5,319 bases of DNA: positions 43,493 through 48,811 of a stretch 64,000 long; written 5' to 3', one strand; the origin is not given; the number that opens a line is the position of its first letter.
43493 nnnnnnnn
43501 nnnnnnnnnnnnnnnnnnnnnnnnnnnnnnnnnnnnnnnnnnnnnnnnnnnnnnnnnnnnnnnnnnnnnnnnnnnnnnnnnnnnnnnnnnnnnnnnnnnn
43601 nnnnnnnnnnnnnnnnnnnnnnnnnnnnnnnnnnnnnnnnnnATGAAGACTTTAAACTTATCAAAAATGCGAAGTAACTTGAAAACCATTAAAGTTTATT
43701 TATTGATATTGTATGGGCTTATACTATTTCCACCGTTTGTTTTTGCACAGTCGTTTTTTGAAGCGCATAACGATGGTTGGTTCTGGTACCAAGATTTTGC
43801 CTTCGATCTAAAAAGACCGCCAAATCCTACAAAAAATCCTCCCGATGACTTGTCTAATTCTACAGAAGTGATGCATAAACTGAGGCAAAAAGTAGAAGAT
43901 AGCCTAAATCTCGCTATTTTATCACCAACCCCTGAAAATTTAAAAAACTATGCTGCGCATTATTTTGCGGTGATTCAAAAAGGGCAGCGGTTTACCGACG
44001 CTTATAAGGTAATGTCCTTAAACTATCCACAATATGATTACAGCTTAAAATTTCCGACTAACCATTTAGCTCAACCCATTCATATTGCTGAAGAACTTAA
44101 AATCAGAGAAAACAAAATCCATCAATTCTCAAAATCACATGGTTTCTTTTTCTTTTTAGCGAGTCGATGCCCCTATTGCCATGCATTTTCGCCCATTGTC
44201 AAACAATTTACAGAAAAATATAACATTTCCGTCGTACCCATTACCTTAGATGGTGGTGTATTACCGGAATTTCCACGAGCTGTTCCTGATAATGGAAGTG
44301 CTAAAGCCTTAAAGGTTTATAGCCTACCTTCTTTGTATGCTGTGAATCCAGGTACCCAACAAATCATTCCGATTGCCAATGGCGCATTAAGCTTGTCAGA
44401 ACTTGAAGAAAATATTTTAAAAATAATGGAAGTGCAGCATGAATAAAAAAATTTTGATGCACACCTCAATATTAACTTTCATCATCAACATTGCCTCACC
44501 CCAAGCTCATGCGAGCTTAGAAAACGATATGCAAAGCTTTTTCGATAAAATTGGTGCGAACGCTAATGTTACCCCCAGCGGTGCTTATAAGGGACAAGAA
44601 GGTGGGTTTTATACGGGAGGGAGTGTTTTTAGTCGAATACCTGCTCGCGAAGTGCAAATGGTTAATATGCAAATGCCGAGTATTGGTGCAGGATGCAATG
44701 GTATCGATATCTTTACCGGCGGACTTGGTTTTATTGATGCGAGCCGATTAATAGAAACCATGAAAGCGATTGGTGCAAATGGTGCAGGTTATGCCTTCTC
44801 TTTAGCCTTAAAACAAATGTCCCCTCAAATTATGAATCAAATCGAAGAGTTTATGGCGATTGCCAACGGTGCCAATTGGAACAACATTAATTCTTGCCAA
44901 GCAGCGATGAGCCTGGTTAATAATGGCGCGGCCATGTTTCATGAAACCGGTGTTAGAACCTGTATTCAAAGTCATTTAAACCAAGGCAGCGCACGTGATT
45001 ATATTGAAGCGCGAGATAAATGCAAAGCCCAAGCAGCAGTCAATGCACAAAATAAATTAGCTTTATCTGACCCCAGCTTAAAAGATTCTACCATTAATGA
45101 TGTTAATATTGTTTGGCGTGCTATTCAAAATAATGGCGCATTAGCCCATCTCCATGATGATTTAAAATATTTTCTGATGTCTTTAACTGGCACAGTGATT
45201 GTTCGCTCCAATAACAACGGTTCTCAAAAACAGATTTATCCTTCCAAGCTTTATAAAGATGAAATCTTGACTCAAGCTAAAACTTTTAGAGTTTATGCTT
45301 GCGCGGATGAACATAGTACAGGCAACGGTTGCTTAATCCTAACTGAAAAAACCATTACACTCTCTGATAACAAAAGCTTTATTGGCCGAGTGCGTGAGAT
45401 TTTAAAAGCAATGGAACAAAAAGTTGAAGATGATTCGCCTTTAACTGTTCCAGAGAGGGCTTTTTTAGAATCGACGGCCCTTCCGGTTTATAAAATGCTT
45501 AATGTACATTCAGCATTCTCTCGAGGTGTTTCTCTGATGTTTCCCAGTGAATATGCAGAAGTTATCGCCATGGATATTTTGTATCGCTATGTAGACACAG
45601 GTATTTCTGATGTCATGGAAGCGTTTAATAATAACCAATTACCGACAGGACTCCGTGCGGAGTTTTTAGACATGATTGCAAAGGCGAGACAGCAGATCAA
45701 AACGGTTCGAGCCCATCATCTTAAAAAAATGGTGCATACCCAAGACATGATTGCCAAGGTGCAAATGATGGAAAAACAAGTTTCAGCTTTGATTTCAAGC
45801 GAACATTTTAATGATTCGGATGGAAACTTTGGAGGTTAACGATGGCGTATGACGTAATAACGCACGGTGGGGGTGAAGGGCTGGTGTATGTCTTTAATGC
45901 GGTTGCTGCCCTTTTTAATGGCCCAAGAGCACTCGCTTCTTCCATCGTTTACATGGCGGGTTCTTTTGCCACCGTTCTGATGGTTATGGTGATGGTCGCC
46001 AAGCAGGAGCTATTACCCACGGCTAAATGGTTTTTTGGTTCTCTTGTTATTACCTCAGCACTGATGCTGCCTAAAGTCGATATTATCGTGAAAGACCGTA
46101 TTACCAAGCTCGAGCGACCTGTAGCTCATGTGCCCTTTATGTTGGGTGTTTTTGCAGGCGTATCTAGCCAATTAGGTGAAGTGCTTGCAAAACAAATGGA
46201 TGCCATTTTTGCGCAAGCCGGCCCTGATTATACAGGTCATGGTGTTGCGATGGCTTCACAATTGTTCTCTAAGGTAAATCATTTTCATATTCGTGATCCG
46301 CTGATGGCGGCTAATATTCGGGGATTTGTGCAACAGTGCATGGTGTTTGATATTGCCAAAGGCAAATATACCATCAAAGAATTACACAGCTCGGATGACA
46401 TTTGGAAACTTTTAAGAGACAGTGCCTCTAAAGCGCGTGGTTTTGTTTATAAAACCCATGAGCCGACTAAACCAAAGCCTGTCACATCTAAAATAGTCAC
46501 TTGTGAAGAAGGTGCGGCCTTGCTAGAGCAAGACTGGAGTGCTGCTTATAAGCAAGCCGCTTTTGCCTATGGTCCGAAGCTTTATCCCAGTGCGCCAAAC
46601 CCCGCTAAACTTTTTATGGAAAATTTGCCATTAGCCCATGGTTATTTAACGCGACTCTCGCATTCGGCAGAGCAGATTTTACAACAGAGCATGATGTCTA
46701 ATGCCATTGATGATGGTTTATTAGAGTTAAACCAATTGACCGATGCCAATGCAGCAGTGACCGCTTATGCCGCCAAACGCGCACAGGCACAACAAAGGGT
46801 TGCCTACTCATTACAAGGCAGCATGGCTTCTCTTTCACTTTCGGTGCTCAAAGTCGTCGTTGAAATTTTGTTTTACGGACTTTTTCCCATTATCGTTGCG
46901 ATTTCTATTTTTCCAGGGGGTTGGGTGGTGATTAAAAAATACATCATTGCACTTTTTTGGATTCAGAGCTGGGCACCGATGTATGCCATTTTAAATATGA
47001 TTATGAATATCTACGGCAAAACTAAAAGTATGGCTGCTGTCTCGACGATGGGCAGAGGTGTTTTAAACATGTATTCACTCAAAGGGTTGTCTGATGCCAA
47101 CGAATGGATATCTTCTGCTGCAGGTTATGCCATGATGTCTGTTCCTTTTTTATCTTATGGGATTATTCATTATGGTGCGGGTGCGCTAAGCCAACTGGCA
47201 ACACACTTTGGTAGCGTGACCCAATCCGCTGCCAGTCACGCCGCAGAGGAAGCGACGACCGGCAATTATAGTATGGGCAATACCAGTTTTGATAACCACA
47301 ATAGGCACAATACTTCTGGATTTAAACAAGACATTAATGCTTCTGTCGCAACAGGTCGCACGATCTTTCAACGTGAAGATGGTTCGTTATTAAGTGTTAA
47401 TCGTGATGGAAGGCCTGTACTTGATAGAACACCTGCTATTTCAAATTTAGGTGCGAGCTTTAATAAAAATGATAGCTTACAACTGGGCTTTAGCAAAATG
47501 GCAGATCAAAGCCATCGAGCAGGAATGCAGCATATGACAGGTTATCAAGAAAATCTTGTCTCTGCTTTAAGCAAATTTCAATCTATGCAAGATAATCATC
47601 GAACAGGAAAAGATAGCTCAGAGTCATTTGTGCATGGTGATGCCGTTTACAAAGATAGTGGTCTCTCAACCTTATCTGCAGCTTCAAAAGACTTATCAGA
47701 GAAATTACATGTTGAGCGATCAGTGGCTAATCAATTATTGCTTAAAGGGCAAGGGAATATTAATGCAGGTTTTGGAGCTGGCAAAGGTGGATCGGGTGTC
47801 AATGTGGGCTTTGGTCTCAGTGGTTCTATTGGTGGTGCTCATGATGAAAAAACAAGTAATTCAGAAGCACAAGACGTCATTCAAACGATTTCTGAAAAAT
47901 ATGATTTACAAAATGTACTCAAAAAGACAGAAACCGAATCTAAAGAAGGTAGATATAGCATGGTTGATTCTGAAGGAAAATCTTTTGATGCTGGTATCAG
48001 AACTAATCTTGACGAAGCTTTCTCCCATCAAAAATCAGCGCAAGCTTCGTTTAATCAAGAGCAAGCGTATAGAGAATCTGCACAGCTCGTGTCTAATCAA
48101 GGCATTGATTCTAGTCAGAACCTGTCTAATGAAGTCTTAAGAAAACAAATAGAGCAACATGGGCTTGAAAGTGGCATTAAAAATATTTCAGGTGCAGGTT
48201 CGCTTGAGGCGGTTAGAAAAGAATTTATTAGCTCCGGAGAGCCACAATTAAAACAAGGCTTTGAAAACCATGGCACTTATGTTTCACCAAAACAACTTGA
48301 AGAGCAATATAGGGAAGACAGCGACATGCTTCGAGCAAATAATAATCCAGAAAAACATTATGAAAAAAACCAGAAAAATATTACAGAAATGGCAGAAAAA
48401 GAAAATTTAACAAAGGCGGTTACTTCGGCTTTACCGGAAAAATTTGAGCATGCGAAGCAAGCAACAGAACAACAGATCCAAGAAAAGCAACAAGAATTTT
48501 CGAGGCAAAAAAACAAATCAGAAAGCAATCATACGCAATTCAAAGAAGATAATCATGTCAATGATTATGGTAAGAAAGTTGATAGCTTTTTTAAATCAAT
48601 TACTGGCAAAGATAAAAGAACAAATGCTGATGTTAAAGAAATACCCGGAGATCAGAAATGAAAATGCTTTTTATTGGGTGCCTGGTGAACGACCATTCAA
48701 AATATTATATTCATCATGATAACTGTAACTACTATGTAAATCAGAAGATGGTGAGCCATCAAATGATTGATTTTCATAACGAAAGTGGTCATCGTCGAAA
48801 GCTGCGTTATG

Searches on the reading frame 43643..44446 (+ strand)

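Call 11: search_protein_families(library=pfam, proteins=[window:43643-44446:+], max_evalue=0.001)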
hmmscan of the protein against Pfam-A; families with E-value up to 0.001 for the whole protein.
window:43643-44446:+ (267 aa): 1 family
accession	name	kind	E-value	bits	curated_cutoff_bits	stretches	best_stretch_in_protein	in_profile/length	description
PF13728.12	TraF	-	8.1e-55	186.5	23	1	45-259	1-224/224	F plasmid transfer operon protein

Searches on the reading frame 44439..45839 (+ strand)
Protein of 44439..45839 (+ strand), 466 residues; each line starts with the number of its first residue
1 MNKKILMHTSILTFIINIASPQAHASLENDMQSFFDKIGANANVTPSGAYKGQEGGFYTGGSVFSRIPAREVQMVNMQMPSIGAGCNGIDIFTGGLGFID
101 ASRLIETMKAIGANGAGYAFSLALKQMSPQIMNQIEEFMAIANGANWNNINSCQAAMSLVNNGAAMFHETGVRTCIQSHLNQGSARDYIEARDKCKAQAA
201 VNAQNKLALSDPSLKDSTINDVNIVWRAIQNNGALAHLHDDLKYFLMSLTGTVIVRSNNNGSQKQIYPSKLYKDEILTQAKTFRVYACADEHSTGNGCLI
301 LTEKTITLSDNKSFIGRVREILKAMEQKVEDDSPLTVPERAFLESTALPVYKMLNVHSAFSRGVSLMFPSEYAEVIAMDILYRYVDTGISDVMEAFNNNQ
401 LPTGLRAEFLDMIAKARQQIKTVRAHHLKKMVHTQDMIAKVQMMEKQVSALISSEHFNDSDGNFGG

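Call 11: search_protein_families(library=pfam, proteins=[window:44439-45839:+], max_evalue=0.001)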
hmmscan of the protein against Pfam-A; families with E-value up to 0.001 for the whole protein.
window:44439-45839:+ (466 aa): 1 family
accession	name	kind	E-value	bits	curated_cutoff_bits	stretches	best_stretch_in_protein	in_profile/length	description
PF06122.16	TraH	-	5.3e-89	299.5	25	1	31-386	1-357/358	Conjugative relaxosome accessory transposon protein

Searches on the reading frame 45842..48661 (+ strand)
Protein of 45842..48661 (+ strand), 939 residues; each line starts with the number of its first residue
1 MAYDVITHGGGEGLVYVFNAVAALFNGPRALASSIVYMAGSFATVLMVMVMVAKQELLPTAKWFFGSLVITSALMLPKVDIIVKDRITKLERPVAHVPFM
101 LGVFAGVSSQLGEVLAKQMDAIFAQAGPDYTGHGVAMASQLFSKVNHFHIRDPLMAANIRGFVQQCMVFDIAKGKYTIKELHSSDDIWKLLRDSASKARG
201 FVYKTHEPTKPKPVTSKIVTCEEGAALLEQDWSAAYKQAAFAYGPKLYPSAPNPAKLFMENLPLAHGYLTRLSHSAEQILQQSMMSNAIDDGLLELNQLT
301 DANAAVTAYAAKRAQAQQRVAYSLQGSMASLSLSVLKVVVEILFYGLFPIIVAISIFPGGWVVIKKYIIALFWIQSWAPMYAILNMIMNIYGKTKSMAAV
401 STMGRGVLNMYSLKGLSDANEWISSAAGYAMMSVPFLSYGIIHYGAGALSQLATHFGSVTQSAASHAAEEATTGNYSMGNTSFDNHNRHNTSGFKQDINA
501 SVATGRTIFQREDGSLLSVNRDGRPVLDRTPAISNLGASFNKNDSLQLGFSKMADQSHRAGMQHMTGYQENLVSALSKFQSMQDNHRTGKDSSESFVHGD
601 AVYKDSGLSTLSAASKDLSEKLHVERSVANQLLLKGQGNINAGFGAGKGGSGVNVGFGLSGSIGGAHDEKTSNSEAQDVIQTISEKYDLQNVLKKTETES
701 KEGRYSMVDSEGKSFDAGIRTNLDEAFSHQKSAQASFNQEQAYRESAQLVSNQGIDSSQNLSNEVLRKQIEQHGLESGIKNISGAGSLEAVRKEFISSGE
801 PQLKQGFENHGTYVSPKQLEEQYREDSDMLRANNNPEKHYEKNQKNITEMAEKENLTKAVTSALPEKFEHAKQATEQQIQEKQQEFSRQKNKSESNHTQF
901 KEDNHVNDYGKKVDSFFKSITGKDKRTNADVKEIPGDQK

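Call 11: search_protein_families(library=pfam, proteins=[window:45842-48661:+], max_evalue=0.001)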
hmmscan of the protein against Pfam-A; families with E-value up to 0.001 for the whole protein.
window:45842-48661:+ (939 aa): 1 family
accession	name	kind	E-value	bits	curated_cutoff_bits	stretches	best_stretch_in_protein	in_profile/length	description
PF07916.16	TraG_N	-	6.8e-87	292.8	36.1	1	6-463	3-461/462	TraG-like protein, N-terminal region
